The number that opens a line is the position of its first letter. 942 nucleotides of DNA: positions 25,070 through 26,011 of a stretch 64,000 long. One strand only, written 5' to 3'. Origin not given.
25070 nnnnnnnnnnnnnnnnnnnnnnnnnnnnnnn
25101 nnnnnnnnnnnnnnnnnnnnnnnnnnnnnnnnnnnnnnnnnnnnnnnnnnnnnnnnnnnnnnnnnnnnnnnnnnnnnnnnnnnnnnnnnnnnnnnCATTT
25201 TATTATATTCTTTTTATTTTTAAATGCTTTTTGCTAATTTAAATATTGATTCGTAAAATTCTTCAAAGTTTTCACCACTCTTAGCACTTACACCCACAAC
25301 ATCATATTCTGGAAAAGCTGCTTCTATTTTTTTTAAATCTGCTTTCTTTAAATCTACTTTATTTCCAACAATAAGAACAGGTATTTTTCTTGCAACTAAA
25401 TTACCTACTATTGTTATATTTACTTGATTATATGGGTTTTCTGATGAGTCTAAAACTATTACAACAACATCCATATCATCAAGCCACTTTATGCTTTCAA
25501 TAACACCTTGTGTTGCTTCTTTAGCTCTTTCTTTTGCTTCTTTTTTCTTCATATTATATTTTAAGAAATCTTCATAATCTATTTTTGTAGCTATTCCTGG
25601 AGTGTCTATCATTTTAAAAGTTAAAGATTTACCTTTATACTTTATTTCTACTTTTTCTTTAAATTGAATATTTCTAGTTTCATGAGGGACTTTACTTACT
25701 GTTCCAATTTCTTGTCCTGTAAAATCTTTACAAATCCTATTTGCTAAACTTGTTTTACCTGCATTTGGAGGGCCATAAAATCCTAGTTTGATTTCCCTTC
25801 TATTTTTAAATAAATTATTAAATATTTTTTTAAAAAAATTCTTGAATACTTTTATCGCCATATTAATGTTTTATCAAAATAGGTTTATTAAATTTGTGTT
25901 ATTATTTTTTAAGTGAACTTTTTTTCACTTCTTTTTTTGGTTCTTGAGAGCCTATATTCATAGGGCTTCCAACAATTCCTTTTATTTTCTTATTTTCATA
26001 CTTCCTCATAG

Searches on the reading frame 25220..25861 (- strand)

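Call 3: search_protein_families(library=pfam, proteins=[window:25220-25861:-], max_evalue=0.1)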
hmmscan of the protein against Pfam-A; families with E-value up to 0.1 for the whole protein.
window:25220-25861:- (213 aa): 16 families
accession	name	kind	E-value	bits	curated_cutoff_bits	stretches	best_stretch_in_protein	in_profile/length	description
PF01926.29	MMR_HSR1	-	6.9e-16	58.8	21.9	1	26-168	2-113/113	50S ribosome-binding GTPase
PF00009.33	GTP_EFTU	-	1.3e-10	41.6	26.5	2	123-210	86-186/188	Elongation factor Tu GTP binding domain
PF02421.24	FeoB_N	-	2.2e-07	30.9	27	1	27-205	4-155/156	Ferrous iron transport protein B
PF08477.19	Roc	-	3.4e-06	27.7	27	1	25-89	1-65/119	Ras of Complex, Roc, domain of DAPkinase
PF03193.22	RsgA_GTPase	-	3.6e-06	27.4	30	1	130-205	23-103/174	RsgA GTPase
PF00071.28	Ras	-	1.8e-05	24.8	21.6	1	140-209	83-159/162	Ras family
PF00025.27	Arf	-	2.9e-05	24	22.3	1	10-57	1-48/174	ADP-ribosylation factor family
PF16897.10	MMR_HSR1_Xtn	-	4e-05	24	35.2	1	160-208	56-102/106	C-terminal region of MMR_HSR1 domain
PF00735.24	Septin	-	0.00024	20.9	26.2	1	28-99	9-81/280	Septin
PF00004.35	AAA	-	0.00089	20.1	21.2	1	28-147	3-88/131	ATPase family associated with various cellular activities (AAA)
PF09439.16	SRPRB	-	0.0024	17.7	25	1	28-97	8-62/178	Signal recognition particle receptor beta subunit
PF00910.28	RNA_helicase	-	0.012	16.5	21.5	1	28-51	3-26/105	RNA helicase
PF01637.24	ATPase_2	-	0.013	15.8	33.2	1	28-138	25-117/225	ATPase domain predominantly from Archaea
PF04034.18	Ribo_biogen_C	-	0.021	15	29.9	1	133-202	23-93/127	Ribosome biogenesis protein, C-terminal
PF01057.23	Parvo_NS1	-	0.023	14.1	20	1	26-47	116-137/271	Parvovirus non-structural protein NS1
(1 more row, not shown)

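Call 4: search_protein_families(library=ncbifam, proteins=[window:25220-25861:-], max_evalue=0.1)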
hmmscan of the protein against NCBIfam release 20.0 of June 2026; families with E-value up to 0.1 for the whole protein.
window:25220-25861:- (213 aa): 25 families
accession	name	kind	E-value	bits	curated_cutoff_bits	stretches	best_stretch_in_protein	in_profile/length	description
TIGR03594.1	GTPase_EngA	equivalog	1.2e-17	64.1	306.7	1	19-212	170-348/432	ribosome biogenesis GTPase Der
TIGR00231.1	small_GTP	domain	3.3e-16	59.5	42.5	1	22-206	2-162/164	GTP-binding protein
TIGR03918.1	GTP_HydF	equivalog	6.5e-15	54.8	325.55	1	23-211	7-168/392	[FeFe] hydrogenase H-cluster maturation GTPase HydF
NF000908.1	PRK00089.1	equivalog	2.3e-14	53.4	237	1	29-209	9-166/291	GTPase Era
TIGR00450.1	mnmE_trmE_thdF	equivalog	9.1e-11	41.5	252.6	1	4-209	187-366/446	tRNA uridine-5-carboxymethylaminomethyl(34) synthesis GTPase MnmE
TIGR00436.1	era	equivalog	5.4e-10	39.1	116.25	1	26-204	3-157/270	GTPase Era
NF003661.0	PRK05291.1-3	equivalog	1.7e-09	37.5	380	1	24-209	217-369/448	tRNA uridine-5-carboxymethylaminomethyl(34) synthesis GTPase MnmE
TIGR03598.1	GTPase_YsxC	equivalog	1.1e-08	34.9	124.45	1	20-204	15-183/186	ribosome biogenesis GTP-binding protein YihA/YsxC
TIGR03596.1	GTPase_YlqF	equivalog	1.1e-07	31.6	208.2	2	20-92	115-175/276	ribosome biogenesis GTPase YlqF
TIGR03597.1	GTPase_YqeH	equivalog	2e-07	30.5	297.4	1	8-107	140-232/361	ribosome biogenesis GTPase YqeH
TIGR03156.1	GTP_HflX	equivalog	8.1e-07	28.3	216.75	1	129-206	268-347/351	GTPase HflX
NF002828.0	PRK03003.1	equivalog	1.1e-05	24.3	631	1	28-173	45-338/477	ribosome biogenesis GTPase Der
NF007071.0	PRK09518.1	equivalog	0.0001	21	953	1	30-178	278-398/706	bifunctional cytidylate kinase/GTPase Der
NF008955.0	PRK12297.1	equivalog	0.00088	18.3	406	1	159-211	275-329/429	GTPase ObgE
NF006743.0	PRK09270.1-2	equivalog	0.0019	17.3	227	1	17-82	23-87/217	nucleoside/nucleotide kinase family protein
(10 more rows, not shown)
